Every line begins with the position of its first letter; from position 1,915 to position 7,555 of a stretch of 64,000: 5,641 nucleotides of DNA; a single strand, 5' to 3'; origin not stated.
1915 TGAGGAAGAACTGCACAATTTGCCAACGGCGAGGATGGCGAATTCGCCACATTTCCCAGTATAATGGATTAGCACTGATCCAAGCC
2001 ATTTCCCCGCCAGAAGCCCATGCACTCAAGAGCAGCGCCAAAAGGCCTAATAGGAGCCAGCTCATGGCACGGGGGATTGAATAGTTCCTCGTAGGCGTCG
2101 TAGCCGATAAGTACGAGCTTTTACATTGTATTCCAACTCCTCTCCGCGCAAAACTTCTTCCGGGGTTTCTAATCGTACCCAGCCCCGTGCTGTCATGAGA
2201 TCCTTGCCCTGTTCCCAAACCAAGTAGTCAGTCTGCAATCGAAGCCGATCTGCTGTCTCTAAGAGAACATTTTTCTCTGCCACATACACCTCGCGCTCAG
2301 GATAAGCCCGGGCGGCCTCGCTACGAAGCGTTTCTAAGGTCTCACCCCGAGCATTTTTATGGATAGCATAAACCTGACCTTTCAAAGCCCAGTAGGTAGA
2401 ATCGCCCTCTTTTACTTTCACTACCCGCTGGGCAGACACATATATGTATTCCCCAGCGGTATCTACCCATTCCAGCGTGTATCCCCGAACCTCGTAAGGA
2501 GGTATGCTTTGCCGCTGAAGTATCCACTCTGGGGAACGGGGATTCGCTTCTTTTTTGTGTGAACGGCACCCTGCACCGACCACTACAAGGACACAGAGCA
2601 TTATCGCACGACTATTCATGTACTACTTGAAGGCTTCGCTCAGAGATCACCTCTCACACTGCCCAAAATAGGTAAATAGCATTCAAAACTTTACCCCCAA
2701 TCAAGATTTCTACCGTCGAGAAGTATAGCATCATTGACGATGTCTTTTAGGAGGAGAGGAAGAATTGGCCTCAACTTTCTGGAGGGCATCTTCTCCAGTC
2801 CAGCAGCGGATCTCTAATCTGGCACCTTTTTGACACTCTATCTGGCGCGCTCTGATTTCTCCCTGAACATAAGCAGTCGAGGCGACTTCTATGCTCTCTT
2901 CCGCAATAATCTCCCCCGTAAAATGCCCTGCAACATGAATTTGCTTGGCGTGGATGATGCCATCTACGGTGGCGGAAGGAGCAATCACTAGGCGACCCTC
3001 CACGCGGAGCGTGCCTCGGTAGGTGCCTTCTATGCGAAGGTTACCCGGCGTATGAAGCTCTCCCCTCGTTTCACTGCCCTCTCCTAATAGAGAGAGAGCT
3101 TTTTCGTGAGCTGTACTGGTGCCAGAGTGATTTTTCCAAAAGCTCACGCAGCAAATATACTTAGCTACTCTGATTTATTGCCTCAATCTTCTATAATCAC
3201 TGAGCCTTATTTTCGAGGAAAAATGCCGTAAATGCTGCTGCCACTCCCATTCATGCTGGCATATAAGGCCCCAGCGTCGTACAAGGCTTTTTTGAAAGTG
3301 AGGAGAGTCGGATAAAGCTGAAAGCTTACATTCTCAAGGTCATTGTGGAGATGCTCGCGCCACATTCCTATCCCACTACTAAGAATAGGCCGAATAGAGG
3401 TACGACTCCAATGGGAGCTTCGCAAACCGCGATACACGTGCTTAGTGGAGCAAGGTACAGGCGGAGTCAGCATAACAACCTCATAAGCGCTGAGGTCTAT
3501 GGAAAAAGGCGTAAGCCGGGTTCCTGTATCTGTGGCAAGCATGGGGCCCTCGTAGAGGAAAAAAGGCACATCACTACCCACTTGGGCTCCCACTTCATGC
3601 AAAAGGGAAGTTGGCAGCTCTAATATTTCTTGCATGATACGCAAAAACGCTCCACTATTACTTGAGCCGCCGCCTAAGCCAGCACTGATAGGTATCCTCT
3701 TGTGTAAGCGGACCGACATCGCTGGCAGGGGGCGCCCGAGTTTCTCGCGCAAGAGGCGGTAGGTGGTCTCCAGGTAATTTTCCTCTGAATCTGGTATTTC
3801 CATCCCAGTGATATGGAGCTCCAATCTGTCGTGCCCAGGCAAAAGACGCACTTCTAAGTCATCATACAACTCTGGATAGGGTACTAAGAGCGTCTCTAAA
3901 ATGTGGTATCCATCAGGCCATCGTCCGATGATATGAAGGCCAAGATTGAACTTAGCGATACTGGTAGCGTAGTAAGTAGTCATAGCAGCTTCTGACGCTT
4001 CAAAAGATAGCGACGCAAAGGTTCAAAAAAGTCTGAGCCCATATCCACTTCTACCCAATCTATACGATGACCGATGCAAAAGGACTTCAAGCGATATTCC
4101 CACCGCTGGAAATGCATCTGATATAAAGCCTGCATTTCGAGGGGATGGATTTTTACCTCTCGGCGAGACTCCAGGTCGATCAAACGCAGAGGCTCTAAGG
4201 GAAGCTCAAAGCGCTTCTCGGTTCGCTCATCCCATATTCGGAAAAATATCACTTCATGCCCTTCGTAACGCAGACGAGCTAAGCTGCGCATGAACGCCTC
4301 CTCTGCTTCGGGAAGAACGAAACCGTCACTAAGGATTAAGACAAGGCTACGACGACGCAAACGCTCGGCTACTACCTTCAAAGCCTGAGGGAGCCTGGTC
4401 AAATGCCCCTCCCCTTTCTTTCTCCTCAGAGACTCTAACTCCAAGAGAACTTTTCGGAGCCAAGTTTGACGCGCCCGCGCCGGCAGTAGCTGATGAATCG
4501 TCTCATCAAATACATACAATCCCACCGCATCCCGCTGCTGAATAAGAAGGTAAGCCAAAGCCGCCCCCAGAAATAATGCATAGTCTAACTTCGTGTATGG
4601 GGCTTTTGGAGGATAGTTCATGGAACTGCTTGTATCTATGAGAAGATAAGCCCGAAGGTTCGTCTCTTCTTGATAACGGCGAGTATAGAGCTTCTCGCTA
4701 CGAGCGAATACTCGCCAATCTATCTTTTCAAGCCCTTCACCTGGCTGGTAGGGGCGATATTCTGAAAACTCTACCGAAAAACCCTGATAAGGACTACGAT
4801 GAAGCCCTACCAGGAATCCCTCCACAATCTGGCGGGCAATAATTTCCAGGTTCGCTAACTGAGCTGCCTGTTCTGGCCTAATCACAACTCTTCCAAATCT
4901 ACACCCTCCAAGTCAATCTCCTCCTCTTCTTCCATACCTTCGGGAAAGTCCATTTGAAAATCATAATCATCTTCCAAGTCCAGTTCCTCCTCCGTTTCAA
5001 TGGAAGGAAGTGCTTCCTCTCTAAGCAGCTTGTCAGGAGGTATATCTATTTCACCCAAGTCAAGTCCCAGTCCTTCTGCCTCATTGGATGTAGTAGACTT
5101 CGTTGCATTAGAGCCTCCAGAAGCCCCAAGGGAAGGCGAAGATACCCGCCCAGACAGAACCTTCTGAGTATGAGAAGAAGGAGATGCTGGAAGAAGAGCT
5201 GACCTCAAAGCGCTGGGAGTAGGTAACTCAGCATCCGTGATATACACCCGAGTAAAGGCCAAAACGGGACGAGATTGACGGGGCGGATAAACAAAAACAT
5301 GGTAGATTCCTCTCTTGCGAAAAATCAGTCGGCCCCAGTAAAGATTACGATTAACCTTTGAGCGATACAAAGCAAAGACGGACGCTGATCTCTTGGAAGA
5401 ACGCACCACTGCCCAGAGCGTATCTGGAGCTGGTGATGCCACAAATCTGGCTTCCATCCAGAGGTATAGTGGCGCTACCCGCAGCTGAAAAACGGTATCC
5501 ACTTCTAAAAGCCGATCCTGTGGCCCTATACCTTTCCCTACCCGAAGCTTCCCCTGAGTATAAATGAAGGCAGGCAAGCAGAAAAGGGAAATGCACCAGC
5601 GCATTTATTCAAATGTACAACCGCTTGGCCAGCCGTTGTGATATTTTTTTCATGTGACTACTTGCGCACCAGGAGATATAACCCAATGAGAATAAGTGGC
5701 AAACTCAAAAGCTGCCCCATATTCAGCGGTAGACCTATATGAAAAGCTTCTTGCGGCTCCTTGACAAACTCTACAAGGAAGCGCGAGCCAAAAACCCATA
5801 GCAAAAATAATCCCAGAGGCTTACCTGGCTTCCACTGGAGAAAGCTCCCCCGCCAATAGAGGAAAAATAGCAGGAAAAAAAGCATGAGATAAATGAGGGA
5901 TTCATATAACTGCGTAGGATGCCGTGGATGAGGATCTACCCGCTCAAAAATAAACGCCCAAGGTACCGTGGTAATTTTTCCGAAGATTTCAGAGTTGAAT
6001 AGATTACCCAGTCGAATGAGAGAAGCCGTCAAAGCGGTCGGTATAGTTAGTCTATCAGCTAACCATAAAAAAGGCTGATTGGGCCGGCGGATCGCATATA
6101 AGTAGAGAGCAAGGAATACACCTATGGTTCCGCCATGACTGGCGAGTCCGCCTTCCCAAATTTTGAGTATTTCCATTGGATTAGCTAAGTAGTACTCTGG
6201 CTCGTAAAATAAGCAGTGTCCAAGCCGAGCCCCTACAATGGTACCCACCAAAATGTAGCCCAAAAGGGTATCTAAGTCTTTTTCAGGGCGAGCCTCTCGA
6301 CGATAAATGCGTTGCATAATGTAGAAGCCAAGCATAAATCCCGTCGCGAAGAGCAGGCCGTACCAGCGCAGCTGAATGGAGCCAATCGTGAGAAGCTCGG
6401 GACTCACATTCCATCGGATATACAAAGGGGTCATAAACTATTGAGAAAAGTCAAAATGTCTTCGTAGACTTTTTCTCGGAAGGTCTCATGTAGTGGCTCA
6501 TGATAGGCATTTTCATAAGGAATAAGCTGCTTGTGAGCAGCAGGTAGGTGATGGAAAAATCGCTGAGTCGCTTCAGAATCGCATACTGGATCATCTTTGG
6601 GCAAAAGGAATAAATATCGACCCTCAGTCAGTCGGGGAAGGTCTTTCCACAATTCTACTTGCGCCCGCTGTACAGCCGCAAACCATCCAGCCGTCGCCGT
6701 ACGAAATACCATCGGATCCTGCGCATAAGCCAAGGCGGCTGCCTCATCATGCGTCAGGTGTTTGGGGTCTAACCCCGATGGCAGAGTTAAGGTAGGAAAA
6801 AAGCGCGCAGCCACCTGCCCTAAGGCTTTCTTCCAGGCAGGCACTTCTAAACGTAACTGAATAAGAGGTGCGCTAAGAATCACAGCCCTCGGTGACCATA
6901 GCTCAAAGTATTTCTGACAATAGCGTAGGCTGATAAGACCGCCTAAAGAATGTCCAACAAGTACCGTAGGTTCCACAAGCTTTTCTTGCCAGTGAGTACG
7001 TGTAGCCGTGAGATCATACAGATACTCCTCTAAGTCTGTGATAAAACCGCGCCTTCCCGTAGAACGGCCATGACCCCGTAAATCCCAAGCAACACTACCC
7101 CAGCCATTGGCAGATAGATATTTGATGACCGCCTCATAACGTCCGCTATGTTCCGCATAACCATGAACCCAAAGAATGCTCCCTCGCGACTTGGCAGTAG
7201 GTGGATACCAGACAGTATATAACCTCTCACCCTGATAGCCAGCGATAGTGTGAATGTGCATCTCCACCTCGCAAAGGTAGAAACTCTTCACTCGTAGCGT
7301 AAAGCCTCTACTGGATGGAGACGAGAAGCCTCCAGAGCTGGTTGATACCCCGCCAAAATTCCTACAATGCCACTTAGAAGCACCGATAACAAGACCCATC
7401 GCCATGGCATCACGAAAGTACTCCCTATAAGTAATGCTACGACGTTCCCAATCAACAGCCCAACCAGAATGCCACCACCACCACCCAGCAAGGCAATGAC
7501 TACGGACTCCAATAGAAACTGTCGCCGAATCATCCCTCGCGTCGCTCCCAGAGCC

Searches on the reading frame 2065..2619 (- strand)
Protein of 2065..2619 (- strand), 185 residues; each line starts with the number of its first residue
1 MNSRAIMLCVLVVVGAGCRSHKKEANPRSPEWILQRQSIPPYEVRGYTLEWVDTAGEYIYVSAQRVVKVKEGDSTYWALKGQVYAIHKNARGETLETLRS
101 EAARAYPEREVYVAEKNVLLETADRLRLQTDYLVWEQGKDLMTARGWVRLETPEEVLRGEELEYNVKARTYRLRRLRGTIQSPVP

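Call 34: search_protein_families(library=pfam, proteins=[window:2065-2619:-], max_evalue=0.001)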
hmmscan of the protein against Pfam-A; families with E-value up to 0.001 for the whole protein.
window:2065-2619:- (185 aa): 1 family
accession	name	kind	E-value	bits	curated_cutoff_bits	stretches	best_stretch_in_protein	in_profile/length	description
PF13100.11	OstA_2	-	3.2e-05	24.1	21.2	1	79-166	25-106/158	OstA-like protein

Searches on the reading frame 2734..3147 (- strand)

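Call 34: search_protein_families(library=pfam, proteins=[window:2734-3147:-], max_evalue=0.001)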
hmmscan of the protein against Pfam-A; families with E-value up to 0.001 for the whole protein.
window:2734-3147:- (138 aa): 1 family
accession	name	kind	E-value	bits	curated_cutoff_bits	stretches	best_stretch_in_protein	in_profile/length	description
PF04519.19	Bactofilin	-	3.1e-24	85.5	27.9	1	19-115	1-97/98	Polymer-forming cytoskeletal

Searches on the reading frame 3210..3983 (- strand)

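Call 52: search_protein_families(library=pfam, proteins=[window:3210-3983:-], max_evalue=0.001)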
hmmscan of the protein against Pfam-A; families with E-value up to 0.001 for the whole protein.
window:3210-3983:- (258 aa): 2 families
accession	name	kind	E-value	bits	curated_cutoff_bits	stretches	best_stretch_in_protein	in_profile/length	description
PF00288.32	GHMP_kinases_N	-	4e-12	46.6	22.3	1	69-146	1-87/87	GHMP kinases N terminal domain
PF08544.19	GHMP_kinases_C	-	1.8e-07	31.9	21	1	206-257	11-68/85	GHMP kinases C terminal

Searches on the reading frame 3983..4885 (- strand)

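Call 52: search_protein_families(library=pfam, proteins=[window:3983-4885:-], max_evalue=0.001)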
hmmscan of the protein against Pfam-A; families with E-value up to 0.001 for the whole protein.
window:3983-4885:- (301 aa): 3 families
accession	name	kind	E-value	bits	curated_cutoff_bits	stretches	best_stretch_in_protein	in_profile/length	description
PF01882.25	DUF58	-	7.8e-38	130.3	23.4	1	42-253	1-201/216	Protein of unknown function DUF58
PF13519.12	VWA_2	-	3.5e-07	31.2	27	1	81-188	3-106/107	von Willebrand factor type A domain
PF05762.20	VWA_CoxE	-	7.9e-05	22.6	26.4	1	68-226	48-196/222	VWA domain containing CoxE-like protein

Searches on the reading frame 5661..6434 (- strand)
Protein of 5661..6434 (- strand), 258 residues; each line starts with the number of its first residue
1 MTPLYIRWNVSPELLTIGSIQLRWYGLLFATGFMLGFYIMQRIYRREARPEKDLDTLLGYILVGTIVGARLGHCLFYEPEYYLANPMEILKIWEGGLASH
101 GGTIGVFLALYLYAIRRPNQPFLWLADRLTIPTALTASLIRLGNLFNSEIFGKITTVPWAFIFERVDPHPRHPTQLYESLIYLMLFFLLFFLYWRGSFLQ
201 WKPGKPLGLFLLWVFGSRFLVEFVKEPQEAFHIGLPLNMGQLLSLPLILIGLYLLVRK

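Call 52: search_protein_families(library=pfam, proteins=[window:5661-6434:-], max_evalue=0.001)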
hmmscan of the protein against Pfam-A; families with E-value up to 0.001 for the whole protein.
window:5661-6434:- (258 aa): 1 family
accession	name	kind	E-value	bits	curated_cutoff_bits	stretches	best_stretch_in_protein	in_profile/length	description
PF01790.23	LGT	-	2.1e-74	250.3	24.9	1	12-256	1-239/240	Prolipoprotein diacylglyceryl transferase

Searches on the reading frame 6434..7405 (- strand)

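Call 52: search_protein_families(library=pfam, proteins=[window:6434-7405:-], max_evalue=0.001)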
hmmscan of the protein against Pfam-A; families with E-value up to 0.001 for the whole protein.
window:6434-7405:- (324 aa): 3 families
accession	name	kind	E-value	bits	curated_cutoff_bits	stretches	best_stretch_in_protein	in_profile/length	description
PF12146.15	Hydrolase_4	-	4.2e-60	203.4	27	1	72-308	2-238/239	Serine aminopeptidase, S33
PF12697.13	Abhydrolase_6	-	1.3e-17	65.6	26.3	1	77-311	1-212/217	Alpha/beta hydrolase family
PF00561.26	Abhydrolase_1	-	2.7e-14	53.9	25.8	1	77-202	3-120/245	alpha/beta hydrolase fold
